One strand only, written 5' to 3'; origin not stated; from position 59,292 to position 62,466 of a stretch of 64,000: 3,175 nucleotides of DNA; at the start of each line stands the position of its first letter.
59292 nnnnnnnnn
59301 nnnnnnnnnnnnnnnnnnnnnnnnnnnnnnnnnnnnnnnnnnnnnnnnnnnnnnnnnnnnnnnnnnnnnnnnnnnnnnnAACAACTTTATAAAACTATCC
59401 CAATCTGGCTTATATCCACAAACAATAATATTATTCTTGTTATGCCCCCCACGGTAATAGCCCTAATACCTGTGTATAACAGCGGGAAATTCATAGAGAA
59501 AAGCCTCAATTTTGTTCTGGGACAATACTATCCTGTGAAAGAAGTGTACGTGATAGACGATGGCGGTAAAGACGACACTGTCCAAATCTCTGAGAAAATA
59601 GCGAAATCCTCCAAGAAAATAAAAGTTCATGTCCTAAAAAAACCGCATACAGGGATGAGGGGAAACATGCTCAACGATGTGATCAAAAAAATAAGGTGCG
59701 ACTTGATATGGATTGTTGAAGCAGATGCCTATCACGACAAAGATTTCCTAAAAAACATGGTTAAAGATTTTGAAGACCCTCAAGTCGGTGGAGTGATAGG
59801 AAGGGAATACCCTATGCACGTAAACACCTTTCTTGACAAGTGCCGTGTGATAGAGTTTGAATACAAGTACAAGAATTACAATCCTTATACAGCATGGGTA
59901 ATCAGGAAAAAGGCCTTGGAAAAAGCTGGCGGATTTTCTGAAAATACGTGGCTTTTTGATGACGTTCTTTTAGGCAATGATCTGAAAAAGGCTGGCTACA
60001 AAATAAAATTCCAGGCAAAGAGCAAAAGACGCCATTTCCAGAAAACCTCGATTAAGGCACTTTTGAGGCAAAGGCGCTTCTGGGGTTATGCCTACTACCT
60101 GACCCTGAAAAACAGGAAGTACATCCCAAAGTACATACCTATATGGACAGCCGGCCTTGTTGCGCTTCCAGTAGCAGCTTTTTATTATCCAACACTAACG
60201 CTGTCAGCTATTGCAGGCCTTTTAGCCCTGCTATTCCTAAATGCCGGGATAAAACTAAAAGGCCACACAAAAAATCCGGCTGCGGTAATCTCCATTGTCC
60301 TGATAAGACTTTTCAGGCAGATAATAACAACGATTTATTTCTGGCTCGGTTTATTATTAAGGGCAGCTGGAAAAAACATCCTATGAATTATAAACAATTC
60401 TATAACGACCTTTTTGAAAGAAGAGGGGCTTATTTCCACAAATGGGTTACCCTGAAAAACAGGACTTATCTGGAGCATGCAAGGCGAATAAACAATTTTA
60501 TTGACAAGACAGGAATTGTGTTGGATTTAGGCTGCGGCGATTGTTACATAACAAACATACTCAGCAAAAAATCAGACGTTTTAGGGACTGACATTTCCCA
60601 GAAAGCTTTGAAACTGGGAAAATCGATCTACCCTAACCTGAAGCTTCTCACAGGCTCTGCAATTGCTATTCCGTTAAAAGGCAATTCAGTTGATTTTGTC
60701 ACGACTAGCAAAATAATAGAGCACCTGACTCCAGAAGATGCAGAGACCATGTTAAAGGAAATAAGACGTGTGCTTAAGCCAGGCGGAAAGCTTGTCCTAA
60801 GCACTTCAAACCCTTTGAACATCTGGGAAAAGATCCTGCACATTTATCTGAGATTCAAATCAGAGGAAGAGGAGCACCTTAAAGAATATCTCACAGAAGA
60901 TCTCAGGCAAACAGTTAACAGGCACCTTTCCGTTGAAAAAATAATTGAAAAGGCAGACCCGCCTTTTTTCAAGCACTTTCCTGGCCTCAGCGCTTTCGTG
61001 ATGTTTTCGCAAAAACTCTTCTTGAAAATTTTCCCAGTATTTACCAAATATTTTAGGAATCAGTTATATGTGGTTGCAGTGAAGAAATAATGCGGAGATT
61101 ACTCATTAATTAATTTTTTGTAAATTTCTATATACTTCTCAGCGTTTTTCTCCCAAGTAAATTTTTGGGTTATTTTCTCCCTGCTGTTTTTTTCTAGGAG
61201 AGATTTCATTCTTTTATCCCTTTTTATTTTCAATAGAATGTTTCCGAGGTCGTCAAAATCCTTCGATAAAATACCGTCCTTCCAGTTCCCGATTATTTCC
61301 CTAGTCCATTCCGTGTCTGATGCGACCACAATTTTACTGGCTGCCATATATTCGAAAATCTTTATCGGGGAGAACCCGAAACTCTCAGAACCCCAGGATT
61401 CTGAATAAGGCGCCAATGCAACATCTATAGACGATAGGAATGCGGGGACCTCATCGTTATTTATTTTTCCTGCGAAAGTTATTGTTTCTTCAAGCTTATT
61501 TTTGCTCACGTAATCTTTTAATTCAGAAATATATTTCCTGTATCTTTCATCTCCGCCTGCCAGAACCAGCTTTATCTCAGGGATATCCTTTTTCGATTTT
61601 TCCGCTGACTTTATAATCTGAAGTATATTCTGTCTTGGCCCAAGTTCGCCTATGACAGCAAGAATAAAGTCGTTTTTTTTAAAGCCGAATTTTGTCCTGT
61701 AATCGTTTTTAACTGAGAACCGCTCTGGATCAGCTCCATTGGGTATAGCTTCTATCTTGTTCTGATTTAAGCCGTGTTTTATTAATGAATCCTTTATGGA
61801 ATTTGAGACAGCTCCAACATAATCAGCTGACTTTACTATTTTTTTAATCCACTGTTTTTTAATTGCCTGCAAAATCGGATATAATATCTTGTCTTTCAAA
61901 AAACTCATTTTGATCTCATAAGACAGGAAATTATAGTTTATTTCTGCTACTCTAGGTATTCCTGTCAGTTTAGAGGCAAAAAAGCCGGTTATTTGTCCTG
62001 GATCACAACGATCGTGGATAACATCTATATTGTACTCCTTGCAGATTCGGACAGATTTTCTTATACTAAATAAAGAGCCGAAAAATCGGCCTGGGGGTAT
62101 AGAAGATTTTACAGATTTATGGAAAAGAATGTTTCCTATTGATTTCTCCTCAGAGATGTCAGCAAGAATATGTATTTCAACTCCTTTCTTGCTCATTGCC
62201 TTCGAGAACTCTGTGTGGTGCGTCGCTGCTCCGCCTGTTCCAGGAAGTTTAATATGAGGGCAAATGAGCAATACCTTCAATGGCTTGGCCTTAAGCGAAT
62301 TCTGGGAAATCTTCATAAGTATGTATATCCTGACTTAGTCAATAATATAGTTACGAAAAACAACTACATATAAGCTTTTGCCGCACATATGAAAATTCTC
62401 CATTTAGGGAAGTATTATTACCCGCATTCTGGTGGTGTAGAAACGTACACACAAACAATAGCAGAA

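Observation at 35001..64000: Large surface-glycan (agl-like) island of about 29 kb with AglH, AglB (WWDPG variant), multiple GT-C, GT4 and GT2 transferases and five methyltransferases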

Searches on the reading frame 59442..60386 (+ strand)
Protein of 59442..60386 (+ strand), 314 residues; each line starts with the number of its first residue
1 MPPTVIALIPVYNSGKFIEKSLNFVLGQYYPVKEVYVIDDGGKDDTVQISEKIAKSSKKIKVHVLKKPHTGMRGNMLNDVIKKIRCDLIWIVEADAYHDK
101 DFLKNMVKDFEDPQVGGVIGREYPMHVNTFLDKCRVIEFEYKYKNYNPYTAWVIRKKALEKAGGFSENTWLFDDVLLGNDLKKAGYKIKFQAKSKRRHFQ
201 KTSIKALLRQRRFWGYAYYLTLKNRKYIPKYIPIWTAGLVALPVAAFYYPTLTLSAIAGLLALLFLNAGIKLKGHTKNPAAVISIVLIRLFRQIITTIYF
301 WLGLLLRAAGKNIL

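Call 8: search_protein_families(library=pfam, proteins=[window:59442-60386:+], max_evalue=0.01)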
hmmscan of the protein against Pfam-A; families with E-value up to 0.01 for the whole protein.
window:59442-60386:+ (314 aa): 5 families
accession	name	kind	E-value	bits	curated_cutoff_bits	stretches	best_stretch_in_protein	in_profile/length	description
PF00535.33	Glycos_transf_2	-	1.1e-23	84.5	23.3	1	8-121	3-114/168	Glycosyl transferase family 2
PF13641.12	Glyco_tranf_2_3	-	2.2e-21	77.4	27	1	3-217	2-230/230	Glycosyltransferase like family 2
PF13632.12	Glyco_trans_2_3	-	1.7e-11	44.7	27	1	89-264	2-193/198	Glycosyl transferase family group 2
PF13506.12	Glyco_transf_21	-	1.2e-09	38.3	21.7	1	70-213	15-172/174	Glycosyl transferase family 21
PF10111.15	Glyco_tranf_2_2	-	6.2e-05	23.1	27.3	1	8-108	3-104/276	Glycosyltransferase like family 2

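Call 22: search_protein_families(library=ncbifam, proteins=[window:59442-60386:+], max_evalue=0.001)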
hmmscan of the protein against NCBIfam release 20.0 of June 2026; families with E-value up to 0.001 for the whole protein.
window:59442-60386:+ (314 aa): 17 families
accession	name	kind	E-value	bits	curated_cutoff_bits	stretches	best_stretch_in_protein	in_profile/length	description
TIGR03937.1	PgaC_IcaA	equivalog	7e-22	77.9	422.3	1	3-139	45-180/407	poly-beta-1,6-N-acetyl-D-glucosamine synthase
TIGR03965.1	mycofact_glyco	equivalog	1.8e-16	60.1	280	1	3-287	74-373/467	mycofactocin biosynthesis glycosyltransferase MftF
TIGR03469.1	HpnB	hypoth_equivalog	3.1e-13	49.5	379.25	1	3-112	44-162/386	hopene-associated glycosyltransferase HpnB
TIGR03472.1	HpnI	equivalog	2e-10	40.1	310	2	6-119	44-160/373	bacteriohopanetetrol glucosamine biosynthesis glycosyltransferase HpnI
TIGR04283.1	glyco_like_mftF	equivalog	5.2e-10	39.3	182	1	8-212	4-203/221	TIGR04283 family arsenosugar biosynthesis glycosyltransferase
NF038299.1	EPS_HpsN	equivalog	8.6e-10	38.1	425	1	4-124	2-121/317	hormogonium polysaccharide biosynthesis glycosyltransferase HpsN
TIGR03111.1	glyc2_xrt_Gpos1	hypoth_equivalog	1e-09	37.7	363.95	1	3-118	49-165/439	TIGR03111 family XrtG-associated glycosyltransferase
NF041875.1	EPS_EpsD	equivalog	2.5e-09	37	370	0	8-113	4-107/325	exopolysaccharide biosynthesis glycosyltransferase EpsD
TIGR03030.1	CelA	equivalog_domain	2.8e-09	35.6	699.1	1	3-112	131-256/714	UDP-forming cellulose synthase catalytic subunit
NF047683.1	TeichurnBiosyTuaG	equivalog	3.3e-09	36.7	400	1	3-104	6-105/252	teichuronic acid biosynthesis protein TuaG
TIGR04242.1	nodulat_NodC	equivalog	8.2e-09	34.9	550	1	3-141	48-186/395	chitooligosaccharide synthase NodC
NF050050.1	ProtGlycPglI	equivalog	1.1e-07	31.5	500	1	4-109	3-107/306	GalNAc(5)-diNAcBac-PP-undecaprenol beta-1,3-glucosyltransferase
NF053846.1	glyco_with_XrtP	equivalog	4.5e-07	28.9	520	1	10-118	48-168/440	XrtP-associated glycosyltransferase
NF045692.1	OglycostaseCruG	equivalog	2.8e-06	26.5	600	0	5-64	43-102/386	2'-O-glycosyltransferase CruG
NF047588.1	GlcsyltransPgfSStrep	equivalog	3.9e-06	26.3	500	1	7-112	5-112/308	glycosyltransferase PgfS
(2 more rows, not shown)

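Call 34: search_solved_structures(query=window:59442-60386:+, max_evalue=0.01)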
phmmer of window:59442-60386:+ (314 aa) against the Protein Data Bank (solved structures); distinct sequences matched with E-value up to 0.01: 14.
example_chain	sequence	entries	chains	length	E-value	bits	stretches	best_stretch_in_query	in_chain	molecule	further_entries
6yv7_B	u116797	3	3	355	2e-08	37.2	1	3-125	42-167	Glycosyl transferase, family 2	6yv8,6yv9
6yv7_A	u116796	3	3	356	2e-08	37.2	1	3-125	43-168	Glycosyl transferase, family 2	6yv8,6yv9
5tze_C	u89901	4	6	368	2.2e-08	37.1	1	7-108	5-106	Glycosyl transferase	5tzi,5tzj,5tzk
5tz8_A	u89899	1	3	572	3.6e-08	36.3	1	7-108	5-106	Glycosyl transferase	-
8viw_A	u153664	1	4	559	4.3e-08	36.1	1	3-96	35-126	Heparosan synthase B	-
8vh7_A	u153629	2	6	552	4.3e-08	36.1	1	3-96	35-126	Heparosan synthase B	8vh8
2z87_A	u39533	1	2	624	1.5e-05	27.7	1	3-110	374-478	Chondroitin synthase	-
2z86_A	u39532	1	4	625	1.6e-05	27.7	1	3-110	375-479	Chondroitin synthase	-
5hea_A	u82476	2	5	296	7.6e-05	25.4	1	7-108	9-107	Putative glycosyltransferase (GalT1)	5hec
5ej1_A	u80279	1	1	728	0.00013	24.6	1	3-257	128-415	Putative cellulose synthase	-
4hg6_A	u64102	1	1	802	0.00018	24.2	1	3-257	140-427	Cellulose Synthase Subunit A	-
4p00_A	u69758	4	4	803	0.00018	24.2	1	3-257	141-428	Cellulose Synthase A subunit | Cellulose Synthase subunit A | Putative cellulose synthase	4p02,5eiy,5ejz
3bcv_A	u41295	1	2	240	0.00025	23.7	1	3-106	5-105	Putative glycosyltransferase protein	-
6p61_A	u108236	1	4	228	0.00088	21.9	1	2-108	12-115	Glycosyltransferase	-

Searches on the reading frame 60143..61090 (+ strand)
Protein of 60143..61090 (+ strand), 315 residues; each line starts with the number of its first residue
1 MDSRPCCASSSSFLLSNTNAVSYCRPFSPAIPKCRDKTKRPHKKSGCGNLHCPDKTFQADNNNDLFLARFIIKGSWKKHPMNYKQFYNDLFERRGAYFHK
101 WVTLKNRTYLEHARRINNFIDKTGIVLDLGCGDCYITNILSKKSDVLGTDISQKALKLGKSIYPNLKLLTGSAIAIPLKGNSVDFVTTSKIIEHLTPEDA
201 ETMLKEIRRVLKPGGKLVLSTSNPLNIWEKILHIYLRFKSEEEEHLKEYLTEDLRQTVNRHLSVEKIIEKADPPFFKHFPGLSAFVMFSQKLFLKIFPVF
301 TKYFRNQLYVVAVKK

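Call 8: search_protein_families(library=pfam, proteins=[window:60143-61090:+], max_evalue=0.01)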
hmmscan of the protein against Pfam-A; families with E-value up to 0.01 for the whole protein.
window:60143-61090:+ (315 aa): 13 families
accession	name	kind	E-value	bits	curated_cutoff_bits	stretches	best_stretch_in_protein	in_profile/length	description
PF08241.18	Methyltransf_11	-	1.8e-19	70.6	21.2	1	127-219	1-95/95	Methyltransferase domain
PF13649.12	Methyltransf_25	-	8.3e-19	68.5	27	1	126-215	1-97/97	Methyltransferase domain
PF13847.12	Methyltransf_31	-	2e-13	50.7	27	1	121-230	2-114/145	Methyltransferase domain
PF08242.18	Methyltransf_12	-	7.7e-13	49.5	30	1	127-217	1-98/98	Methyltransferase domain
PF01209.24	Ubie_methyltran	-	2.2e-11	44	20.1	1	125-225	50-158/233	ubiE/COQ5 methyltransferase family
PF13489.12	Methyltransf_23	-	1.8e-08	34.7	27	1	119-258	16-154/164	Methyltransferase domain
PF05148.21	Methyltransf_8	-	4e-07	30.6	27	1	99-219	53-156/219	Hypothetical methyltransferase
PF05175.20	MTS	-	0.00021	21.4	23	1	122-231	31-150/170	Methyltransferase small domain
PF03141.22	Methyltransf_29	-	0.00057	19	23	1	109-239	101-224/506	Putative S-adenosyl-L-methionine-dependent methyltransferase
PF05219.18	DREV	-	0.00082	19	26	1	122-250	94-210/265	DREV methyltransferase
PF07021.18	MetW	-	0.0031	17.6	21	1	114-210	5-101/193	Methionine biosynthesis protein MetW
PF20922.3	Anamorsin_N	-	0.0037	17.4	27.1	1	182-220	51-88/163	Anamorsin, N-terminal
PF02353.26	CMAS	-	0.0043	16.8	27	1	123-222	63-167/273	Mycolic acid cyclopropane synthetase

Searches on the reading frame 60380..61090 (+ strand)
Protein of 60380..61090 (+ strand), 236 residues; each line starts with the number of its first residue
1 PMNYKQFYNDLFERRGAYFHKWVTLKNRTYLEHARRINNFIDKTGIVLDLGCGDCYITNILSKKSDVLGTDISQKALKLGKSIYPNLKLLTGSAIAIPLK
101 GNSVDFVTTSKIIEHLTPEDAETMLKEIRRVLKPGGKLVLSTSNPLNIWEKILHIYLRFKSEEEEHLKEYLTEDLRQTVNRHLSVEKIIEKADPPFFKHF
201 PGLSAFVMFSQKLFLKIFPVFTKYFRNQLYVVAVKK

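Call 72: search_protein_families(library=pfam, proteins=[window:60380-61090:+], max_evalue=0.0001)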
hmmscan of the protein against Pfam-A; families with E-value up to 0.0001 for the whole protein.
window:60380-61090:+ (236 aa): 8 families
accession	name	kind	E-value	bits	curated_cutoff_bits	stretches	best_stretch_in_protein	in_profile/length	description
PF08241.18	Methyltransf_11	-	1.4e-19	70.9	21.2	1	48-140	1-95/95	Methyltransferase domain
PF13649.12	Methyltransf_25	-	5e-19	69.2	27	1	47-136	1-97/97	Methyltransferase domain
PF13847.12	Methyltransf_31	-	1.1e-13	51.6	27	1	42-152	2-114/145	Methyltransferase domain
PF08242.18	Methyltransf_12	-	4.6e-13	50.2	30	1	48-138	1-98/98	Methyltransferase domain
PF01209.24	Ubie_methyltran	-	1.2e-11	44.9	20.1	1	46-146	50-158/233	ubiE/COQ5 methyltransferase family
PF13489.12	Methyltransf_23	-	8.5e-09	35.8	27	1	40-179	16-154/164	Methyltransferase domain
PF05148.21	Methyltransf_8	-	3.1e-07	30.9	27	1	42-140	71-156/219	Hypothetical methyltransferase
PF05175.20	MTS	-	9e-05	22.6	23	0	43-152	31-150/170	Methyltransferase small domain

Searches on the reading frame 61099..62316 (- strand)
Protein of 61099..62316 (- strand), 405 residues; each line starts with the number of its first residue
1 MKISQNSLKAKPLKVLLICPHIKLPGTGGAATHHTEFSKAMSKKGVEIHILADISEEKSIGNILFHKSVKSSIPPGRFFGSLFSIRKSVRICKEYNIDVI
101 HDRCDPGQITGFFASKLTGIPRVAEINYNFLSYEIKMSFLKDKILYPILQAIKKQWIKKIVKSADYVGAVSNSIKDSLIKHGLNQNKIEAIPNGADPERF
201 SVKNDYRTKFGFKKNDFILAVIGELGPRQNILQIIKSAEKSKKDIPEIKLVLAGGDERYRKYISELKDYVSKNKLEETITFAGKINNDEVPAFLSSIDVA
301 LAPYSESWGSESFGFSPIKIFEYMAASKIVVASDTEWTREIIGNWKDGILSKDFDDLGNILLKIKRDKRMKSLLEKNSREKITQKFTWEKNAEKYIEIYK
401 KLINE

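Call 8: search_protein_families(library=pfam, proteins=[window:61099-62316:-], max_evalue=0.01)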
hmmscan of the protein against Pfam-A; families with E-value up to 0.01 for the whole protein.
window:61099-62316:- (405 aa): 6 families
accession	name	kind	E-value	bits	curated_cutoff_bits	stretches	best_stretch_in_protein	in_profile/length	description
PF00534.26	Glycos_transf_1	-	6.8e-25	88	26.4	1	203-380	2-171/172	Glycosyl transferases group 1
PF13439.12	Glyco_transf_4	-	4e-20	73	28.5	1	28-199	2-170/170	Glycosyltransferase Family 4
PF13692.12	Glyco_trans_1_4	-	1.5e-17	64.6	27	1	218-361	3-136/142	Glycosyl transferases group 1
PF13524.12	Glyco_trans_1_2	-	3.5e-07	30.7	25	1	242-396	12-143/144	Glycosyl transferase-like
PF13579.12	Glyco_trans_4_4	-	3e-05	24.8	29.7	1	28-194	1-158/158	Glycosyl transferase 4-like domain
PF13477.12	Glyco_trans_4_2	-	0.0033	18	23.4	1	31-123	10-102/139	Glycosyl transferase 4-like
